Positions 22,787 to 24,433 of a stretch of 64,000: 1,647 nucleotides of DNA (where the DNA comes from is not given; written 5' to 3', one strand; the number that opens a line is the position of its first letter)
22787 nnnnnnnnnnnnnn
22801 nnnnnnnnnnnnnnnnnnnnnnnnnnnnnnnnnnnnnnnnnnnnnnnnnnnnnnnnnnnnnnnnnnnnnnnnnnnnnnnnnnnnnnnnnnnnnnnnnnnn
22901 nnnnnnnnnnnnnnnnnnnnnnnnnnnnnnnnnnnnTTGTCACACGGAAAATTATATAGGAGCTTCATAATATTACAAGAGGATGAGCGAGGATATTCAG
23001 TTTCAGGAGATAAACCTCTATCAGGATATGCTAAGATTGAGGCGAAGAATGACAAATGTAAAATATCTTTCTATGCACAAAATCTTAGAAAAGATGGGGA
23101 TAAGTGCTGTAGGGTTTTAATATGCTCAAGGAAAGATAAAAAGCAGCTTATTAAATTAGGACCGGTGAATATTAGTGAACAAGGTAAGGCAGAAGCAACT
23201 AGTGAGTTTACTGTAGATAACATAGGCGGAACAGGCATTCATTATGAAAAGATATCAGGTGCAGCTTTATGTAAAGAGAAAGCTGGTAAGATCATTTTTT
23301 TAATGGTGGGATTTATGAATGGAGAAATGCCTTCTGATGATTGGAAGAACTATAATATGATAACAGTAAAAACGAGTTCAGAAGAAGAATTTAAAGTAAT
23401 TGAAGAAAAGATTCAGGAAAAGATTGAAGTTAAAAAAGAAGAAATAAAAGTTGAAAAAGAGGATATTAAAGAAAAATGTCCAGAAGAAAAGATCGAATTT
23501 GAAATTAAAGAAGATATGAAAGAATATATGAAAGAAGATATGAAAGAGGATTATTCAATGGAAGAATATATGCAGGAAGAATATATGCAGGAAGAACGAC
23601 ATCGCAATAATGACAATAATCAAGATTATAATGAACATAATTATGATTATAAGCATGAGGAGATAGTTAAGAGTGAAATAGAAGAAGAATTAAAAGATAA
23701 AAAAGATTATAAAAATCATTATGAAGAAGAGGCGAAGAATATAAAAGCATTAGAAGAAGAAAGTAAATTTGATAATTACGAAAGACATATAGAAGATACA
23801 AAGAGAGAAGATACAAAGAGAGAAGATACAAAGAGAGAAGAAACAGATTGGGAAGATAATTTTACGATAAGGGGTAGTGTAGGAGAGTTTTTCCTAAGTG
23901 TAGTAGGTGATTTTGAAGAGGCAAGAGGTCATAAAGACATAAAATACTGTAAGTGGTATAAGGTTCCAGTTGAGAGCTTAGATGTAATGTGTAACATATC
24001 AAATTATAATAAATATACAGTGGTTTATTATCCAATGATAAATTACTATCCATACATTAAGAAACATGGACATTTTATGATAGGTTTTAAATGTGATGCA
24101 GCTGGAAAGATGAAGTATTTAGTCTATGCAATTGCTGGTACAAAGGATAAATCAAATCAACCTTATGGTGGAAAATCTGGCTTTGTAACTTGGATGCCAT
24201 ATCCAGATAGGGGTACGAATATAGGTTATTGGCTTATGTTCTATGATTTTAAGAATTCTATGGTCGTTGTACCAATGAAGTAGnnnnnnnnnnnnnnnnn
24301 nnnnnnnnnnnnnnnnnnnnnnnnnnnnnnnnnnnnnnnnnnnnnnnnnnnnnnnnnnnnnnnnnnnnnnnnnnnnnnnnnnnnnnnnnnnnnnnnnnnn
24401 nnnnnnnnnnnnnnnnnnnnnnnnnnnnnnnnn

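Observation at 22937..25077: Unrecognised two-gene unit after rsmA: a tandem-repeat, acidic-core protein plus a membrane protein, where Bacillus has yabG–veg–sspF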

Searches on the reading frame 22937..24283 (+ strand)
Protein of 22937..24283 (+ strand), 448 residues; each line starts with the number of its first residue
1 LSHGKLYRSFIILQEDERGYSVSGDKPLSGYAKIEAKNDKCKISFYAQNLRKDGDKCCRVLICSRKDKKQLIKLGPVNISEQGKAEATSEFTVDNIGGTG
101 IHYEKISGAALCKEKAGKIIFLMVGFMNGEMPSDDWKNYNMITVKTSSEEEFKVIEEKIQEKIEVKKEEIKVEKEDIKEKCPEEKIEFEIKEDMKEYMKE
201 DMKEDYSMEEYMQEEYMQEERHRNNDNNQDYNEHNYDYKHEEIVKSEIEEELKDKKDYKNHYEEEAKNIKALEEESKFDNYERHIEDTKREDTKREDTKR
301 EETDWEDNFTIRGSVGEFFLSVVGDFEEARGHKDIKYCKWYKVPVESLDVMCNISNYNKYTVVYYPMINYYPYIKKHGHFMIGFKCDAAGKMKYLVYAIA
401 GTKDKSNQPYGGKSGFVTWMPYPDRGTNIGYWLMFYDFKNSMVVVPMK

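Call 3: search_protein_families(library=pfam, proteins=[window:22937-24283:+], max_evalue=1)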
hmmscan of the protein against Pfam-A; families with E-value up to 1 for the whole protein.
window:22937-24283:+ (448 aa): 1 family
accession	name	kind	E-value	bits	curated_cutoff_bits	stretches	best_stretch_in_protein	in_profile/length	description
PF25538.1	DUF7922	-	5e-10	39.9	25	1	9-128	5-120/136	Domain of unknown function (DUF7922)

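Call 4: search_protein_families(library=ncbifam, proteins=[window:22937-24283:+], max_evalue=1)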
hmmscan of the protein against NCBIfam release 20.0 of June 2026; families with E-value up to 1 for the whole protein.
window:22937-24283:+ (448 aa): 0 families

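Call 6: find_homologous_proteins(query=window:22937-24283:+)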
Query window:22937-24283:+ (448 aa): 1322 proteins with E <= 0.001 among 5651 candidates; the best 120 are listed.
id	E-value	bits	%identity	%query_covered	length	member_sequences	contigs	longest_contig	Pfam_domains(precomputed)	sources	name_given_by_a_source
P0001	0.0e+0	1018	100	100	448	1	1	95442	PF25538.1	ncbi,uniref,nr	ncbi:membrane protein [Clostridium polyendosporum]|uniref:Membrane protein n=1 Tax=Clostridium polye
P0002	1.7e-227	774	76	100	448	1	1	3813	-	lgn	-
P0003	3.9e-151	522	71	39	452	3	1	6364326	PF25538.1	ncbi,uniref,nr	ncbi:hypothetical protein [Clostridium manihotivorum]|uniref:DUF7922 domain-containing protein n=1 T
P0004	8.3e-151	521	55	100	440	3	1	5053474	PF25538.1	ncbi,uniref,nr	ncbi:DUF7922 domain-containing protein [Clostridium fungisolvens]|uniref:DUF7922 domain-containing p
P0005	1.2e-150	521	56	100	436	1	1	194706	PF25538.1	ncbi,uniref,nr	ncbi:hypothetical protein CSC2_46510 [Clostridium zeae]|uniref:DUF7922 domain-containing protein n=1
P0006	1.3e-148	514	63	45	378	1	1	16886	-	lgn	-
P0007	5.9e-148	512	55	100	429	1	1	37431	PF25538.1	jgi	jgi:hypothetical protein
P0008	2.9e-138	480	53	100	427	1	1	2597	PF25538.1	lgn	-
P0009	1.8e-134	467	54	100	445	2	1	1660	PF25538.1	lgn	-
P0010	2.0e-132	461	51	100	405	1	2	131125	PF25538.1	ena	-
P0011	2.7e-129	450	52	100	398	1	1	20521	PF25538.1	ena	-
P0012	1.7e-125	438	57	38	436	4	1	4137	-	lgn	-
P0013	7.1e-123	429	50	100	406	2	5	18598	PF25538.1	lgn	-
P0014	1.3e-122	428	49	100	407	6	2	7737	PF25538.1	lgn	-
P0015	2.9e-120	420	48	100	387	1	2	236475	PF25538.1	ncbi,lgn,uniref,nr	ncbi:hypothetical protein SAMN02745163_03118 [Clostridium cavendishii DSM 21758]|uniref:DUF7922 doma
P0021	1.9e-115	405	62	31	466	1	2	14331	PF25538.1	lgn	-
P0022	1.9e-115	405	65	32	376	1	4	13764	PF25538.1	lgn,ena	-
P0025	8.1e-115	403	63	31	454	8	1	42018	PF25538.1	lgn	-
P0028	2.1e-114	401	43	100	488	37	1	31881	PF25538.1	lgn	-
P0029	2.2e-114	401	45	100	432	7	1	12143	PF25538.1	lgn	-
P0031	2.6e-114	401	64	32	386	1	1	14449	PF25538.1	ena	-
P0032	5.1e-114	400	74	31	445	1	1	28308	PF25538.1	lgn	-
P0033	8.5e-114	399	58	39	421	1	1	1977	PF25538.1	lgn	-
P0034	9.6e-114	399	60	35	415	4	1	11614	PF25538.1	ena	-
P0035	9.9e-114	399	47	100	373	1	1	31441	PF25538.1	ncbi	ncbi:MAG: hypothetical protein ACRC57_06970 [Sarcina sp.]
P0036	1.1e-113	399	46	99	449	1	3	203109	PF25538.1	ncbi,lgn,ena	-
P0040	4.2e-113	397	43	100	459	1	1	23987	PF25538.1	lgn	-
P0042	8.2e-112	393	47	100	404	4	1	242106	PF25538.1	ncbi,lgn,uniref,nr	ncbi:hypothetical protein [Clostridium paridis]|uniref:DUF7922 domain-containing protein n=1 Tax=Clo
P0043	8.2e-112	393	49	46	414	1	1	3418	PF25538.1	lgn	-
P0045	1.4e-111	392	59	35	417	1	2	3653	PF25538.1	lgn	-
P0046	1.6e-111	392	60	32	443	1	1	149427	PF25538.1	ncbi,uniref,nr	ncbi:hypothetical protein R0131_05005 [Clostridium sp. AL.422]|uniref:DUF7922 domain-containing prot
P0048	2.9e-111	391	47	100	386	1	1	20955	PF25538.1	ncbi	ncbi:MAG: hypothetical protein ACRCWM_04150 [Sarcina sp.]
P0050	3.3e-111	391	45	100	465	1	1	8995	PF25538.1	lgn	-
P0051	4.6e-111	390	59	35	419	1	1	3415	PF25538.1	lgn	-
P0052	5.2e-111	390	46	100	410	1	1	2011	PF25538.1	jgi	jgi:hypothetical protein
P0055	6.0e-111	390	45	100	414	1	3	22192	PF25538.1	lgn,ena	-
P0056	9.5e-111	389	45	100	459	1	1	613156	PF25538.1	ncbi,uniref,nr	ncbi:hypothetical protein SAMN05444401_1562 [Clostridium amylolyticum]|uniref:DUF7922 domain-contain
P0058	1.1e-110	389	45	100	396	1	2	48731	PF25538.1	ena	-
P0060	1.5e-110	389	62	31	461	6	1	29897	PF25538.1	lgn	-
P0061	1.6e-110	388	53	39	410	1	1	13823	PF25538.1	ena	-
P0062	1.9e-110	388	44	100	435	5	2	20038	PF25538.1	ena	-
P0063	2.1e-110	388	46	100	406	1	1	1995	PF25538.1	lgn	-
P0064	2.1e-110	388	44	100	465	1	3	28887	PF25538.1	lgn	-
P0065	2.3e-110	388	45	100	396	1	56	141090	PF25538.1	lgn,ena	-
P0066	2.3e-110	388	45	100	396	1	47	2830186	PF25538.1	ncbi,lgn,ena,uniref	ncbi:hypothetical protein [Clostridium sp.]|uniref:DUF7922 domain-containing protein n=1 Tax=Clostri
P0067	2.4e-110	388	46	100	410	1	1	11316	PF25538.1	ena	-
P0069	2.8e-110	388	46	100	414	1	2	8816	PF25538.1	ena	-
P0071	3.1e-110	387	45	100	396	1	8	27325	PF25538.1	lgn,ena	-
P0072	3.2e-110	387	45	100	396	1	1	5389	PF25538.1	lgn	-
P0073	3.3e-110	387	45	100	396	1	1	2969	PF25538.1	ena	-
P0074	3.5e-110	387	54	43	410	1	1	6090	PF25538.1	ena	-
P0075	3.5e-110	387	54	39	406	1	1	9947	PF25538.1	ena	-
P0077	4.5e-110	387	53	39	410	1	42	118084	PF25538.1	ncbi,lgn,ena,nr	ncbi:MAG: hypothetical protein E7E64_11185 [Clostridium celatum]|nr:hypothetical protein [Clostridiu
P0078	4.6e-110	387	47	100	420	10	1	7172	PF25538.1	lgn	-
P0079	4.6e-110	387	53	39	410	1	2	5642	PF25538.1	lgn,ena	-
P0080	5.0e-110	387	62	34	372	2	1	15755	PF25538.1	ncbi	ncbi:MAG: hypothetical protein ACRDCW_09065 [Sarcina sp.]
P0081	5.2e-110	387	45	100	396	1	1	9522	PF25538.1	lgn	-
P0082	5.3e-110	387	45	100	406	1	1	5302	PF25538.1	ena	-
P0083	5.6e-110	387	54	43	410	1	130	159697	PF25538.1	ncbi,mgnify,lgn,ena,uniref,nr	ncbi:MAG: hypothetical protein KHZ99_08310 [Clostridium sp.]|mgnify:FL=1|uniref:DUF7922 domain-conta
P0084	5.6e-110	387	60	39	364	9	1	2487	PF25538.1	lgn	-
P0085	5.7e-110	387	46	100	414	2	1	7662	PF25538.1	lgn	-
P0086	6.8e-110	386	45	100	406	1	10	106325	PF25538.1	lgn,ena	-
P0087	7.1e-110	386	45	100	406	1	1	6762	PF25538.1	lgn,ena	-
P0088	7.1e-110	386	45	100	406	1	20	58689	PF25538.1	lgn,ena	-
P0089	7.4e-110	386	46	100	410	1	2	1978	PF25538.1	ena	-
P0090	7.5e-110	386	47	100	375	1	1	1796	PF25538.1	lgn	-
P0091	7.8e-110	386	46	100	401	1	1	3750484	PF25538.1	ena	-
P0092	8.2e-110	386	45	100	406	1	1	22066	PF25538.1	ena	-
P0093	8.6e-110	386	45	100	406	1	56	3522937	PF25538.1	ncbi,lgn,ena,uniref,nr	ncbi:MAG: hypothetical protein E6176_00240 [Clostridium celatum]|uniref:DUF7922 domain-containing pr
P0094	9.1e-110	386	53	39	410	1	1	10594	PF25538.1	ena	-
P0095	9.5e-110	386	48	100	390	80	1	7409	PF25538.1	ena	-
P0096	9.7e-110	386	53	39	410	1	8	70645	PF25538.1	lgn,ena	-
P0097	1.1e-109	386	45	100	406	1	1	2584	PF25538.1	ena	-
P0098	1.1e-109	386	64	30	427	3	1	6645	PF25538.1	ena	-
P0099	1.2e-109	386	53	39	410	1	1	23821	PF25538.1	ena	-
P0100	1.3e-109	385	44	100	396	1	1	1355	PF25538.1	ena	-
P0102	1.4e-109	385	54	43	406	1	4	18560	PF25538.1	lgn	-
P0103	1.6e-109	385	45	100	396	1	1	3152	PF25538.1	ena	-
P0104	1.6e-109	385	45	100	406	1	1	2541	PF25538.1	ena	-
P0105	1.6e-109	385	53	39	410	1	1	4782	PF25538.1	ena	-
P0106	1.7e-109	385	53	43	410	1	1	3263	PF25538.1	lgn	-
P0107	1.7e-109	385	53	43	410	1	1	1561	PF25538.1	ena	-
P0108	2.2e-109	385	44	55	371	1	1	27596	PF25538.1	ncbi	ncbi:MAG: hypothetical protein ACRDD2_03230 [Sarcina sp.]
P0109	3.2e-109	384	48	100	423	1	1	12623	PF25538.1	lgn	-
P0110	3.5e-109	384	44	100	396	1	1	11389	PF25538.1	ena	-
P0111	4.2e-109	384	47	100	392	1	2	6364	PF25538.1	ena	-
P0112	4.7e-109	384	64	32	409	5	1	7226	PF25538.1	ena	-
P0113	4.8e-109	384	46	100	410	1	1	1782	PF25538.1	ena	-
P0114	5.9e-109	383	44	100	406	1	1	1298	PF25538.1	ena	-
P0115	6.3e-109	383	45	100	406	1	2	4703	PF25538.1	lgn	-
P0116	6.3e-109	383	46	100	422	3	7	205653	PF25538.1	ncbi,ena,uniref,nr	ncbi:hypothetical protein [uncultured Clostridium sp.]|uniref:DUF7922 domain-containing protein n=1 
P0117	6.7e-109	383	46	100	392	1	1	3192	PF25538.1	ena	-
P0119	7.4e-109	383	46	100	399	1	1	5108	PF25538.1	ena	-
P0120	7.7e-109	383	45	100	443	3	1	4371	PF25538.1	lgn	-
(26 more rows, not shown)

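Call 7: search_solved_structures(query=window:22937-24283:+, max_evalue=10)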
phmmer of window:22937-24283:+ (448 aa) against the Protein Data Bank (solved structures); distinct sequences matched with E-value up to 10: 2.
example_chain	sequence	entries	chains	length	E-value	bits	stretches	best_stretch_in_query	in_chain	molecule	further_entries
6sg9_CK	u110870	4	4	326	0.8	11.9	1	125-193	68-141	uS11m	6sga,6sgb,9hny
5we3_A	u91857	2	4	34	1.4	11.1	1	51-68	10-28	Beta-theraphotoxin-Ps1a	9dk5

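Call 14: find_related_loci(query=A1, collection=genome_contigs, flank=6000)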
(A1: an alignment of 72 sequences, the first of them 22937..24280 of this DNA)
Query A1 (448 aa) in genome_contigs; peptide patterns used: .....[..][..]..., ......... (x = any residue, [..] = any of these).
264 stretches matched a pattern; 257 encode a relative of the query (tblastn E <= 1e-3); the best 80 are kept; 80 distinct loci.
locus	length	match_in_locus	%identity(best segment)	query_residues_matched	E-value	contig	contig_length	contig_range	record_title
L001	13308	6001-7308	56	1-448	1e-153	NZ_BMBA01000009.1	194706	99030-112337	Clostridium zeae strain CSC2 sequence09, whole genome shotgun sequence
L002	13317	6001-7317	56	1-448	2e-151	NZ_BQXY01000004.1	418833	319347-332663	Clostridium folliculivorans strain D1-1 sequence04, whole genome shotgun sequence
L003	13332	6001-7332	56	1-448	1e-150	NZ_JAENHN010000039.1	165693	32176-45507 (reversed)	Clostridium yunnanense strain YIM B02505 GCM70020050_39, whole genome shotgun sequence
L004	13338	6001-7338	53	1-448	1e-133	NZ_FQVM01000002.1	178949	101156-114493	Clostridium fallax strain DSM 2631, whole genome shotgun sequence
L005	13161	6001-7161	47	1-448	5e-127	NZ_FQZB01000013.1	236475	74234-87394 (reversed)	Clostridium cavendishii DSM 21758, whole genome shotgun sequence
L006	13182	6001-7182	47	1-448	1e-118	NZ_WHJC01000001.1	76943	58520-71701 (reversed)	Clostridium tarantellae strain DSM 3997 contig001, whole genome shotgun sequence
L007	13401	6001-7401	44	1-446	4e-116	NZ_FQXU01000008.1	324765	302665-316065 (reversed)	Clostridium intestinale DSM 6191, whole genome shotgun sequence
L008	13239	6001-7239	46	2-448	3e-114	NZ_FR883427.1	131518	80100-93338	Clostridium sp. CAG:221, whole genome shotgun sequence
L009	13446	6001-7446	43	5-448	4e-114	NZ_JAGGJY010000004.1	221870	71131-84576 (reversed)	Clostridium tertium strain DSM 2485 Ga0454102_04, whole genome shotgun sequence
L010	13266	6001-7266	46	1-448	1e-113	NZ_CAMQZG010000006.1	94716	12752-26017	MAG: uncultured Clostridium sp. isolate ERR2856173_bin.4_metaWRAP_v1.3_MAG ERZ4749917.17, whole genome shotgun sequence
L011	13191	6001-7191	46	2-448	9e-114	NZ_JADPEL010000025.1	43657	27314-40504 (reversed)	Clostridium sp. D53t1_180928_C8 NODE_25_length_43657_cov_31.8906, whole genome shotgun sequence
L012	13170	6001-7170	46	2-448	2e-113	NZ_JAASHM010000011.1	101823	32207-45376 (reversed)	Clostridium sp. K13 scaf_11, whole genome shotgun sequence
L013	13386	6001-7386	47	1-448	5e-113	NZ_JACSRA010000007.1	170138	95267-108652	Clostridium cibarium strain Sa3CVN1 NODE_7_length_170138_cov_62.214500, whole genome shotgun sequence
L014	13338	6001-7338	45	1-448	1e-111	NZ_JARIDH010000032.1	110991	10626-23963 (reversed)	MAG: Clostridium sp. isolate cluster2_bin.58 k127_443191, whole genome shotgun sequence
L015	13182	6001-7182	45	2-448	3e-111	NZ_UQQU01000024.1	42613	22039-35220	Uncultured Clostridium sp. isolate UMGS558, whole genome shotgun sequence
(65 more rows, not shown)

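Call 21: predict_structure(alignment_id=A1)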
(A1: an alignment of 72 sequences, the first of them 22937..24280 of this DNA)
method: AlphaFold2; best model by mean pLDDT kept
length: 448 residues; sequences in the alignment: 72
mean_pLDDT: 74.4   pTM: 0.43
mean pLDDT of the five models: 74.4, 73.4, 73.2, 71.7, 71.7
residues with pLDDT >= 90: 212; 70-90: 75; 50-70: 37; < 50: 124
segments of 3 or more residues with pLDDT < 50: 1-3, 148-178, 180-235, 237-243, 245-271
pLDDT, mean of each block of 10 residues (from residue 1): 62 93 92 95 97 93 91 96 96 95 96 93 93 95 73 43 40 43 37 35 35 36 39 45 45 45 46 63 73 55 65 95 94 89 95 91 91 94 95 95 85 70 82 92 77
secondary structure, 60 per line:
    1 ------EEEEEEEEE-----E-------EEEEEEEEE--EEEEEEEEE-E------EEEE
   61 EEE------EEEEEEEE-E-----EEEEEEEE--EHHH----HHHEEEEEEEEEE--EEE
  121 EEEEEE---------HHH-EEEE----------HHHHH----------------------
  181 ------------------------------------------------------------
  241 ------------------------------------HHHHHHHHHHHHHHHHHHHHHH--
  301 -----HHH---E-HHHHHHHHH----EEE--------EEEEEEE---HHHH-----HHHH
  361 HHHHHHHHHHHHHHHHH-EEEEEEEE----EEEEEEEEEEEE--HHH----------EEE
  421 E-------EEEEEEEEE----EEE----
elements in order: E7-15 E29-37 E40-48 E57-63 E70-77 E85-92 E106-115 E118-126 E140-143 H154-158 H277-298 H314-322 E327-329 E338-344 H348-351 H357-377 E379-386 E391-402 E418-421 E429-437 E442-444

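Call 24: fold_search(model_id=the predicted structure, library=pdb)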
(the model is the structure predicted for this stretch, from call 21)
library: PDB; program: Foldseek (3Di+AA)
matches with E <= 10: 1329; with E <= 0.001: 0
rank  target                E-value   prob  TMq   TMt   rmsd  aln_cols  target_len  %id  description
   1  7b4p_AAA              2.6e-03  1.00  0.20  0.52   5.3       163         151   15  A Bacteroidetes bacterium CuZn-superoxide dismutase with CuZn metalation (released 2021-06-02)
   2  7b4p_CCC              3.4e-03  1.00  0.20  0.52   5.3       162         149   14  A Bacteroidetes bacterium CuZn-superoxide dismutase with CuZn metalation (released 2021-06-02)
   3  6flh                  3.8e-03  1.00  0.19  0.64   4.7       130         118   18  Monomeric Human Cu,Zn Superoxide dismutase, SOD1 7+7, apo form (released 2018-11-07)
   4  7b4p_BBB              4.0e-03  1.00  0.20  0.53   5.3       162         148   14  A Bacteroidetes bacterium CuZn-superoxide dismutase with CuZn metalation (released 2021-06-02)
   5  7b4o_AAA              4.3e-03  1.00  0.19  0.48   6.0       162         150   15  A Bacteroidetes bacterium CuZn-superoxide dismutase with ZnZn metalation (released 2021-06-02)
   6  4oja                  5.0e-03  1.00  0.17  0.46   6.8       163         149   14  Structure of Hydra Cu-Zn superoxide dismutase (released 2015-01-28)
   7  3ecu_C                7.0e-03  1.00  0.19  0.59   5.3       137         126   18  Crystal structure of human apo Cu,Zn Superoxide Dismutase (SOD1) (released 2009-05-19)
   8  1to4_A                7.4e-03  1.00  0.19  0.49   6.2       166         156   10  Structure of the cytosolic Cu,Zn SOD from S. mansoni (released 2004-08-31)
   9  8iq0_D                8.7e-03  1.00  0.19  0.54   6.0       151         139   14  Crystal structure of hydrogen sulfide-bound superoxide dismutase in oxidized state (released 2023-09-06)
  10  1p1v_A                8.7e-03  1.00  0.18  0.51   5.8       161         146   15  Crystal Structure of FALS-associated human Copper-Zinc Superoxide Dismutase (CuZnSOD) Mutant D125H to 1.4A (released 2003-08-26)
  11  1ptz_A                1.0e-02  1.00  0.18  0.47   6.9       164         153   12  Crystal structure of the human CU, Zn Superoxide Dismutase, Familial Amyotrophic Lateral Sclerosis (FALS) Mutant H43R (released 2003-09-09)
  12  4bcz_B                1.1e-02  1.00  0.18  0.64   4.6       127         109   18  Monomeric Human Cu,Zn Superoxide dismutase, loops IV and VII deleted, apo form. (released 2013-02-27)
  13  8iq1_G                1.1e-02  1.00  0.18  0.48   6.8       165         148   13  Crystal structure of hydrogen sulfide-bound superoxide dismutase in reduced state (released 2023-09-06)
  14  3f7k                  1.1e-02  1.00  0.19  0.50   6.6       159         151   12  X-ray Crystal Structure of an Alvinella pompejana Cu,Zn Superoxide Dismutase- Hydrogen Peroxide Complex (released 2009-02-10)
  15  5j0g_A                1.2e-02  0.96  0.14  0.46  14.3       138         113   14  Monomeric Human Cu,Zn Superoxide dismutase, loops IV and VII deleted, apo form, circular permutant P7/8 (released 2017-02-01)
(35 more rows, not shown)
